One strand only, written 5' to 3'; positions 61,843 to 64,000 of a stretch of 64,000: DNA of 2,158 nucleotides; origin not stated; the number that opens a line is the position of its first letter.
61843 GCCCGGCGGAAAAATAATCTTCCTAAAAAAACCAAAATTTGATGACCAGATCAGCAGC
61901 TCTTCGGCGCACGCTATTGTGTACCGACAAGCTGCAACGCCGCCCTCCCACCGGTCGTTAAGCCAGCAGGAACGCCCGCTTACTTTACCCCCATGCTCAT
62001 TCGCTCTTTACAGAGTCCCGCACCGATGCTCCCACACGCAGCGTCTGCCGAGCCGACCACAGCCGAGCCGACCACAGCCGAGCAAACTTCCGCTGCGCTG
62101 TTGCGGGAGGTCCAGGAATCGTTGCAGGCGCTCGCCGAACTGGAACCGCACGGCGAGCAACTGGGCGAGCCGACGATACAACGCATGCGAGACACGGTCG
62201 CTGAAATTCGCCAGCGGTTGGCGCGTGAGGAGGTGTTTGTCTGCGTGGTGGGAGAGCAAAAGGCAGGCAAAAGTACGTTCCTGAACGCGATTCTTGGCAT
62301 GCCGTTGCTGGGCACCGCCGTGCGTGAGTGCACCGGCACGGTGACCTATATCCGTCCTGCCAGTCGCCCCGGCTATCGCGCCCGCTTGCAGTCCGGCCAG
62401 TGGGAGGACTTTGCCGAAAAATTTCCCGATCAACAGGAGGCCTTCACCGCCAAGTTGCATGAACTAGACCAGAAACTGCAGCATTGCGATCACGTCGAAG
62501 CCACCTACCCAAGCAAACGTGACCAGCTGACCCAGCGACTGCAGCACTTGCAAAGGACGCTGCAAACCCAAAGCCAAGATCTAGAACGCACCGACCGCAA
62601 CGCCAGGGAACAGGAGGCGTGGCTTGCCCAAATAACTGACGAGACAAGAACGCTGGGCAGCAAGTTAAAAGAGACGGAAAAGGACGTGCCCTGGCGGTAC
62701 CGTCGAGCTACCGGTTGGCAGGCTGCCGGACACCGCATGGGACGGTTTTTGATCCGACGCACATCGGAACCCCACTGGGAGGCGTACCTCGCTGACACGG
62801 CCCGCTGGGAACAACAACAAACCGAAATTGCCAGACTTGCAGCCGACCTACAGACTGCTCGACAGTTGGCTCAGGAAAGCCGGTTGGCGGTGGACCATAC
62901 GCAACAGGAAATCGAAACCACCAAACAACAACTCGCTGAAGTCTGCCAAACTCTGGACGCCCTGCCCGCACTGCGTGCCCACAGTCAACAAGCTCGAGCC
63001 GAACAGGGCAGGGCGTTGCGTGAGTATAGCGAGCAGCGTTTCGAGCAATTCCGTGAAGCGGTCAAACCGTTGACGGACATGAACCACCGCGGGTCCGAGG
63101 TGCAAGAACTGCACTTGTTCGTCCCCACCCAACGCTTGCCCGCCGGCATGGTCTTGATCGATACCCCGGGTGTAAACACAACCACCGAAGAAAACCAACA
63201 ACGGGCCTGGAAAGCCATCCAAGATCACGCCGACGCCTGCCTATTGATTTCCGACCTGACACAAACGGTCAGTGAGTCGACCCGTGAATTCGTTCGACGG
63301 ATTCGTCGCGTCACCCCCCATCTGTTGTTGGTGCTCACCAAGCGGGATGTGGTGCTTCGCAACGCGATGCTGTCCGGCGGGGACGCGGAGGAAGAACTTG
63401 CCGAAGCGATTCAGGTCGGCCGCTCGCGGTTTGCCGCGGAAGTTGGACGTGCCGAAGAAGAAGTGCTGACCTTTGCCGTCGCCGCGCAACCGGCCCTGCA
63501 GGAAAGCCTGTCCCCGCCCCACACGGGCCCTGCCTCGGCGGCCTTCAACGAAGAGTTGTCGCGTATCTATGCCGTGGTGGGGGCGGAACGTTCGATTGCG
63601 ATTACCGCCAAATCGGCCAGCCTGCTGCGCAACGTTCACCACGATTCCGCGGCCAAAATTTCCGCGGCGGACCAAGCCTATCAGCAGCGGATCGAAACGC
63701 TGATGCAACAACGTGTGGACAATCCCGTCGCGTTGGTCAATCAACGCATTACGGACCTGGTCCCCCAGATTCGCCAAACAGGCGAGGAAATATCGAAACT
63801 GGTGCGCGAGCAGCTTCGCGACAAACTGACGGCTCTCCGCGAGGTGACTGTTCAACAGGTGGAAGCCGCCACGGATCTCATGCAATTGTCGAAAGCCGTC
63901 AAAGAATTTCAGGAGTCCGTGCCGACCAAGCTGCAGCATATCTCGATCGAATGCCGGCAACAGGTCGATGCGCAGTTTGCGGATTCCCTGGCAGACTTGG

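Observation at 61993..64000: Dynamin-like GTPase whose G domain is split by a coiled-coil insertion of about 200 aa (SMC/Rad50-like topology)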

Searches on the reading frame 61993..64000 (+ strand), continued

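Call 66: search_protein_families(library=pfam, proteins=[L081:11316-12935:+, L089:3676-5193:+, L082:11611-13329:+, L084:4328-6031:+, L083:4942-6651:+, L081:12937-14889:+, L083:6667-7947:+, L081:10594-11319:+, P0005, P0034], max_evalue=0.1)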
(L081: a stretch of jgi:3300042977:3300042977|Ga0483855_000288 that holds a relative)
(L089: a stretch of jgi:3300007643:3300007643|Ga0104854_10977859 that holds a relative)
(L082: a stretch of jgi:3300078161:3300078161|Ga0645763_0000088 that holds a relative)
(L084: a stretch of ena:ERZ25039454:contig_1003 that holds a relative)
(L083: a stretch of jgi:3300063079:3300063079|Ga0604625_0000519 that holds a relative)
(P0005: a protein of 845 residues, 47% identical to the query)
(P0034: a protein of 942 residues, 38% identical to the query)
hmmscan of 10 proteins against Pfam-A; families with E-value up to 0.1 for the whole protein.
L081:11316-12935:+ (539 aa): 9 families
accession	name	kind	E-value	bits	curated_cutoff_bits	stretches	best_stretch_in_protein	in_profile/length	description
PF01926.29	MMR_HSR1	-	1.9e-09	38.1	21.9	1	80-191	2-100/113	50S ribosome-binding GTPase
PF00350.29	Dynamin_N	-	8.7e-07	29.6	27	1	80-110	1-31/168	Dynamin family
PF13401.12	AAA_22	-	0.00031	21.5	27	1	76-189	4-102/130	AAA domain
PF03193.22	RsgA_GTPase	-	0.0013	19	30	1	69-106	98-135/174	RsgA GTPase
PF08477.19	Roc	-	0.0018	18.9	27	1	80-105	2-27/119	Ras of Complex, Roc, domain of DAPkinase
PF05621.17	TniB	-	0.04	13.8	22.4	1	65-131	23-87/189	Bacterial TniB protein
PF08772.16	Zn_ribbon_NOB1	-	0.049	14.2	24.9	1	2-23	10-31/72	Nin one binding (NOB1) Zn-ribbon like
PF04548.22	AIG1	-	0.057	13.2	27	0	79-116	2-39/212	AIG1 family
PF00735.24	Septin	-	0.071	12.8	26.2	0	80-113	7-40/280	Septin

L089:3676-5193:+ (505 aa): 6 families
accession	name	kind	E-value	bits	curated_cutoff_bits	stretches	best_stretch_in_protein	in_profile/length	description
PF00350.29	Dynamin_N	-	2.5e-11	44.3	27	2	47-73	1-27/168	Dynamin family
PF01926.29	MMR_HSR1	-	6.8e-06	26.6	21.9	1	46-157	1-99/113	50S ribosome-binding GTPase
PF00009.33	GTP_EFTU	-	0.011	15.7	26.5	1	45-216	4-151/188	Elongation factor Tu GTP binding domain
PF08822.17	DUF1804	-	0.033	14.5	29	0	409-469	29-90/164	Protein of unknown function (DUF1804)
PF04548.22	AIG1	-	0.033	13.9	27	0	46-121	2-64/212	AIG1 family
PF13401.12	AAA_22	-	0.06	14.1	27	0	43-68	4-29/130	AAA domain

L082:11611-13329:+ (572 aa): 8 families
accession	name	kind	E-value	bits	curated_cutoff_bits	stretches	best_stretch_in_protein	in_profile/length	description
PF00350.29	Dynamin_N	-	1.8e-10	41.5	27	1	96-230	2-159/168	Dynamin family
PF13240.11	Zn_Ribbon_1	-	3.5e-06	27.1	25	1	3-23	2-22/23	zinc-ribbon domain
PF13248.11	Zn_ribbon_3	-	1.3e-05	25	27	1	2-22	4-24/26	zinc-ribbon domain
PF01926.29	MMR_HSR1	-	0.00025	21.6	21.9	1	95-236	2-110/113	50S ribosome-binding GTPase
PF12773.13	DZR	-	0.00033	21.2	27.3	1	3-24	1-22/45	Double zinc ribbon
PF24463.1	DUF7577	-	0.029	14.4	28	1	2-23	4-25/27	Domain of unknown function (DUF7577)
PF25683.1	URGCP_GTPase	-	0.034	13.3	55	1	86-117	183-214/396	URGCP-like GTPase domain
PF03193.22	RsgA_GTPase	-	0.062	13.5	30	0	93-115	107-129/174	RsgA GTPase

L084:4328-6031:+ (567 aa): 7 families
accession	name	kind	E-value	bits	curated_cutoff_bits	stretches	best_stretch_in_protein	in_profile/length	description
PF13240.11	Zn_Ribbon_1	-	9.7e-06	25.7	25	1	3-22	2-21/23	zinc-ribbon domain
PF00350.29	Dynamin_N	-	1.8e-05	25.3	27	1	84-109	2-27/168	Dynamin family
PF13248.11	Zn_ribbon_3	-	0.0007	19.4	27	1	3-23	5-25/26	zinc-ribbon domain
PF12773.13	DZR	-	0.0017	18.9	27.3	1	3-24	1-22/45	Double zinc ribbon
PF02492.25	cobW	-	0.0059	16.7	20.7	0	83-101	3-21/180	CobW/HypB/UreG, nucleotide-binding domain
PF03193.22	RsgA_GTPase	-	0.0074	16.6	30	1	50-106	73-132/174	RsgA GTPase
PF01926.29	MMR_HSR1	-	0.063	13.8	21.9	0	83-104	2-23/113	50S ribosome-binding GTPase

L083:4942-6651:+ (569 aa): 7 families
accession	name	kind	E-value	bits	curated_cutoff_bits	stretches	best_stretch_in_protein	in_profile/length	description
PF00350.29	Dynamin_N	-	1.4e-12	48.4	27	1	51-204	2-147/168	Dynamin family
PF01926.29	MMR_HSR1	-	1.6e-07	31.9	21.9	1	50-208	2-100/113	50S ribosome-binding GTPase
PF00735.24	Septin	-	0.0069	16.1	26.2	1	47-77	4-34/280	Septin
PF00009.33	GTP_EFTU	-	0.021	14.8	26.5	1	49-156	5-81/188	Elongation factor Tu GTP binding domain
PF03193.22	RsgA_GTPase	-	0.026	14.8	30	0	48-81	107-140/174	RsgA GTPase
PF04548.22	AIG1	-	0.067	12.9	27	0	50-71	3-24/212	AIG1 family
PF05049.19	IIGP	-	0.089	12.3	24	0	41-85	29-77/375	Interferon-inducible GTPase (IIGP)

L081:12937-14889:+ (650 aa): 8 families
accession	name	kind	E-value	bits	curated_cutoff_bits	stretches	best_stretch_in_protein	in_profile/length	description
PF00350.29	Dynamin_N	-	9.2e-24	84.8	27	1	56-215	1-158/168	Dynamin family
PF21808.2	Dynamin-like_hel_bact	-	9.2e-17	61.7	28.3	1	273-628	9-373/373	Bacterial dynamin-like protein, helical domain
PF01926.29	MMR_HSR1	-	3.6e-08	34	21.9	1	55-224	1-112/113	50S ribosome-binding GTPase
PF04548.22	AIG1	-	0.0035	17.1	27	0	55-84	2-31/212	AIG1 family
PF15315.11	FRG2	-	0.0036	17.9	27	1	583-642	108-166/183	Facioscapulohumeral muscular dystrophy candidate 2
PF00009.33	GTP_EFTU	-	0.0071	16.4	26.5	1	158-248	68-151/188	Elongation factor Tu GTP binding domain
PF22470.1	Histone_HNS_N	-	0.025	14.9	24.5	0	580-640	6-66/79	H-NS histone-like proteins, N-terminal domain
PF25041.1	UFL1_C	-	0.074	13.3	24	0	576-643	44-110/112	E3 UFM1-protein ligase 1 C-terminal domain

L083:6667-7947:+ (426 aa): 5 families
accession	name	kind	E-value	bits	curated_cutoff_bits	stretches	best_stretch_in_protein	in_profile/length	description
PF00012.26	HSP70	-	2.9e-10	39.4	20.6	1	85-299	107-329/599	Hsp70 protein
PF06723.19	MreB_Mbl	-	0.00018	20.9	27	0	292-346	267-318/327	MreB/Mbl protein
PF00641.23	Zn_ribbon_RanBP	-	0.0031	17.2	27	1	400-419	8-27/30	Zn-finger in Ran binding protein and others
PF13240.11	Zn_Ribbon_1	-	0.016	15.4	25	1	402-420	5-23/23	zinc-ribbon domain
PF24463.1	DUF7577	-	0.061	13.4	28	0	396-421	4-27/27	Domain of unknown function (DUF7577)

L081:10594-11319:+ (241 aa): 10 families
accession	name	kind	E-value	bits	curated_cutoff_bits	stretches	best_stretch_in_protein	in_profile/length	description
PF12773.13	DZR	-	0.0004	20.9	27.3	1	209-231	1-23/45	Double zinc ribbon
PF18912.6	DZR_2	-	0.00056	20.1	27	1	202-233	17-49/56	Double zinc ribbon domain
PF08772.16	Zn_ribbon_NOB1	-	0.0013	19.2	24.9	1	206-237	8-41/72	Nin one binding (NOB1) Zn-ribbon like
PF17032.10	Zn_ribbon_15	-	0.0042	18.3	28.9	1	206-227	52-73/73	zinc-ribbon family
PF13240.11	Zn_Ribbon_1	-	0.0044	17.2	25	1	209-230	2-23/23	zinc-ribbon domain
PF09297.16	Zn_ribbon_NUD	-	0.0065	16.6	24.8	1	218-235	1-18/32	NADH pyrophosphatase zinc ribbon domain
PF07191.17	Zn_ribbon_6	-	0.021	15.3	25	1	205-235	15-44/67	Double zinc ribbon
PF13248.11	Zn_ribbon_3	-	0.023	14.6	27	1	206-230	2-26/26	zinc-ribbon domain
PF16919.11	PknG_rubred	-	0.027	14.9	28.5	1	215-237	31-53/74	Protein kinase G rubredoxin domain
PF10005.14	Zn_ribbon_DZR_6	-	0.098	13.8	23.4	0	208-230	3-25/93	zinc-ribbon domain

P0005 (845 aa): 13 families
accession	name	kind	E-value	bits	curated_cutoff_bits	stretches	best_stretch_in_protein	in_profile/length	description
PF00350.29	Dynamin_N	-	1.8e-21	77.3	27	2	53-118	1-59/168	Dynamin family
PF01926.29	MMR_HSR1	-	6.2e-10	39.6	21.9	2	355-420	47-113/113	50S ribosome-binding GTPase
PF00009.33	GTP_EFTU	-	4.6e-08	33.3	26.5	1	355-468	70-169/188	Elongation factor Tu GTP binding domain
PF19993.5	DO-GTPase2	-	8.9e-06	26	27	1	317-470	43-207/226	Double-GTPase 2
PF25683.1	URGCP_GTPase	-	5.3e-05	22.6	55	1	32-85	172-224/396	URGCP-like GTPase domain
PF00005.33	ABC_tran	-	0.0024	18.9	25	1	52-104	13-67/137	ABC transporter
PF03193.22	RsgA_GTPase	-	0.0039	17.5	30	0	38-73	96-129/174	RsgA GTPase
PF02421.24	FeoB_N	-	0.0062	16.5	27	0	53-74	3-24/156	Ferrous iron transport protein B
PF13401.12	AAA_22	-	0.011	16.5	27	0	49-72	4-27/130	AAA domain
PF05049.19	IIGP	-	0.015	14.9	24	0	31-71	16-56/375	Interferon-inducible GTPase (IIGP)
PF02263.25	GBP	-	0.022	14.4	21.1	0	36-85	8-60/264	Guanylate-binding protein, N-terminal domain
PF10152.14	CCDC53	-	0.069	14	24.6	0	129-299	13-106/147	Subunit CCDC53 of WASH complex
PF13555.12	AAA_29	-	0.084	13.1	27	0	52-71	24-43/61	P-loop containing region of AAA domain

P0034 (942 aa): 17 families
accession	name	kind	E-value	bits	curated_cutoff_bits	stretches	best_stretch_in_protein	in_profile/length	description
PF00350.29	Dynamin_N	-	3.3e-18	66.7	27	2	73-147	1-41/168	Dynamin family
PF01926.29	MMR_HSR1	-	1.4e-08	35.2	21.9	2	73-109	2-38/113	50S ribosome-binding GTPase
PF00009.33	GTP_EFTU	-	3.8e-06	27.1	26.5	1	456-532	70-142/188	Elongation factor Tu GTP binding domain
PF06897.17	DUF1269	-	8.2e-05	23.3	26.9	1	800-854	2-56/100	Protein of unknown function (DUF1269)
PF23854.1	DUF7217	-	0.0003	21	29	0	685-738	104-157/238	Domain of unknown function (DUF7217)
PF16702.10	DUF5063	-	0.00095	20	27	1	493-549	21-76/167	Domain of unknown function (DUF5063)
PF20721.2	C19orf12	-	0.0013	19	30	1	804-864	50-109/163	C19orf12-like protein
PF03193.22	RsgA_GTPase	-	0.0014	18.9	30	0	31-98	66-134/174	RsgA GTPase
PF05049.19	IIGP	-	0.0027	17.3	24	1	50-102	16-64/375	Interferon-inducible GTPase (IIGP)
PF13436.11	Gly-zipper_OmpA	-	0.0029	17.8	27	1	799-833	7-43/44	Glycine-zipper domain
PF14523.12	Syntaxin_2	-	0.0033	17.8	26.5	1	854-915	54-116/134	Syntaxin-like protein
PF13488.11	Gly-zipper_Omp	-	0.0042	17.4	25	1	799-830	3-35/46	Glycine zipper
PF04548.22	AIG1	-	0.012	15.4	27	0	72-102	2-32/212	AIG1 family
PF04513.17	Baculo_PEP_C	-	0.018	15.5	38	0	846-912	32-97/140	Baculovirus polyhedron envelope protein, PEP, C terminus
PF13441.11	Gly-zipper_YMGG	-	0.023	14.8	28.9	1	799-830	7-39/45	YMGG-like Gly-zipper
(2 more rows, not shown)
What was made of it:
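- On Dynamin superfamily / bacterial dynamin-like proteins (BDLP type): Gly-zipper and DUF1269 hits in relative P0034 are below cutoff (call 66).
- Tried and rejected: I rejected it because the score is below cutoff and the partners are Dynamin_N proteins (call 66).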

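Call 72: predict_structure(alignment_id=A3)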
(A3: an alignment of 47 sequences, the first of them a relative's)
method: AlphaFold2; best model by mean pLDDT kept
length: 942 residues; sequences in the alignment: 47
mean_pLDDT: 80.4   pTM: 0.59
mean pLDDT of the five models: 80.4, 80.0, 78.3, 78.2, 75.7
residues with pLDDT >= 90: 291; 70-90: 516; 50-70: 52; < 50: 83
segments of 3 or more residues with pLDDT < 50: 1-16, 769-832
pLDDT, mean of each block of 10 residues (from residue 1): 34 44 82 86 79 85 86 89 91 81 76 94 94 91 91 68 73 93 95 95 94 93 93 93 92 89 87 88 84 71 68 75 88 92 92 93 93 94 95 94 92 91 92 86 94 93 79 88 91 87 87 87 88 83 90 85 86 84 85 87 81 81 77 80 82 85 85 83 83 79 74 75 77 79 81 70 51 46 42 34 28 41 46 65 76 76 77 80 82 82 76 80 84 68 46
secondary structure, 60 per line:
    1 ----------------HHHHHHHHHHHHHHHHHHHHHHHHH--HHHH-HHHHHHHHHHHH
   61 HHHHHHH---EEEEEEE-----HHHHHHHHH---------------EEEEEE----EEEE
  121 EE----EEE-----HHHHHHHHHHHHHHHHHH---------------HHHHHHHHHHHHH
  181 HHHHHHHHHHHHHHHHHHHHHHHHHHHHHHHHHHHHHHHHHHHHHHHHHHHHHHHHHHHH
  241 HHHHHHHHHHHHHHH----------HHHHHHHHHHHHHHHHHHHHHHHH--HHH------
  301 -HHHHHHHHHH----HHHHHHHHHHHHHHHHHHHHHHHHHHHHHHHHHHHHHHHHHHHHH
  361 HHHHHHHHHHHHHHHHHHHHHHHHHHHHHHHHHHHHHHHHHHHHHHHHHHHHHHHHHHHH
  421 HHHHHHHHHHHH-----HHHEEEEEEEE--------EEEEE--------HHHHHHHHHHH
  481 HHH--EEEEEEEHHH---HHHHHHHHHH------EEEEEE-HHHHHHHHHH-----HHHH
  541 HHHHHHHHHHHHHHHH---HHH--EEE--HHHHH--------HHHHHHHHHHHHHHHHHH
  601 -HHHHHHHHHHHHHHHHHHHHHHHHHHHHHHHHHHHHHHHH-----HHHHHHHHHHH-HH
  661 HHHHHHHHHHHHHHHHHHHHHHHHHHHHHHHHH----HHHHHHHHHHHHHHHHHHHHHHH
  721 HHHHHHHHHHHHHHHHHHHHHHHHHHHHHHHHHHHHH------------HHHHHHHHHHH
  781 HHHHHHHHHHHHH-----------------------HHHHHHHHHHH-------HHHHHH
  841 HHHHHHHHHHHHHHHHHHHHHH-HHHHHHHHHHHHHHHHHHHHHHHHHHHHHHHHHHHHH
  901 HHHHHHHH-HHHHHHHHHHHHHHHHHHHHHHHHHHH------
elements in order (helices of 4 or more, strands of 3 or more residues): H17-41 H44-47 H49-67 E71-77 H83-91 E107-112 E117-122 E127-129 H135-152 H168-255 H266-289 H302-311 H316-432 E441-448 E457-461 H470-483 E486-492 H499-508 E515-520 H522-531 H537-556 E565-567 H570-574 H583-600 H602-641 H647-657 H659-693 H698-757 H770-793 H817-827 H835-862 H864-908 H910-936
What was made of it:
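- A second model of the long-insert relative P0034 shows the same layout with longer arms (call 72).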

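Call 76: find_encoding_contigs(protein=P0002, flank=6000, max_places=2)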
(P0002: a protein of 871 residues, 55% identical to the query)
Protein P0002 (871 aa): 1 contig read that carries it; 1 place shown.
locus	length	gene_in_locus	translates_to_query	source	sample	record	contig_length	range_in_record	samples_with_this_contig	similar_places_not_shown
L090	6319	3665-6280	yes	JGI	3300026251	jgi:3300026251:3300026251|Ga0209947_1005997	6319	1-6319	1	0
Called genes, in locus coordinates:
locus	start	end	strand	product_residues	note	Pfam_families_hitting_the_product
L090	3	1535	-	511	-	?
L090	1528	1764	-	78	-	-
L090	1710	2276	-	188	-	PF07638:Sigma70_ECF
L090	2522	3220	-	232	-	-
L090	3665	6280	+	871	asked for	PF00009:GTP_EFTU (faint), PF00350:Dynamin_N, PF01926:MMR_HSR1 (faint), PF00350:Dynamin_N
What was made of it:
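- Tried and rejected: The contig of the closest relative, P0002, ends at the gene (call 76).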
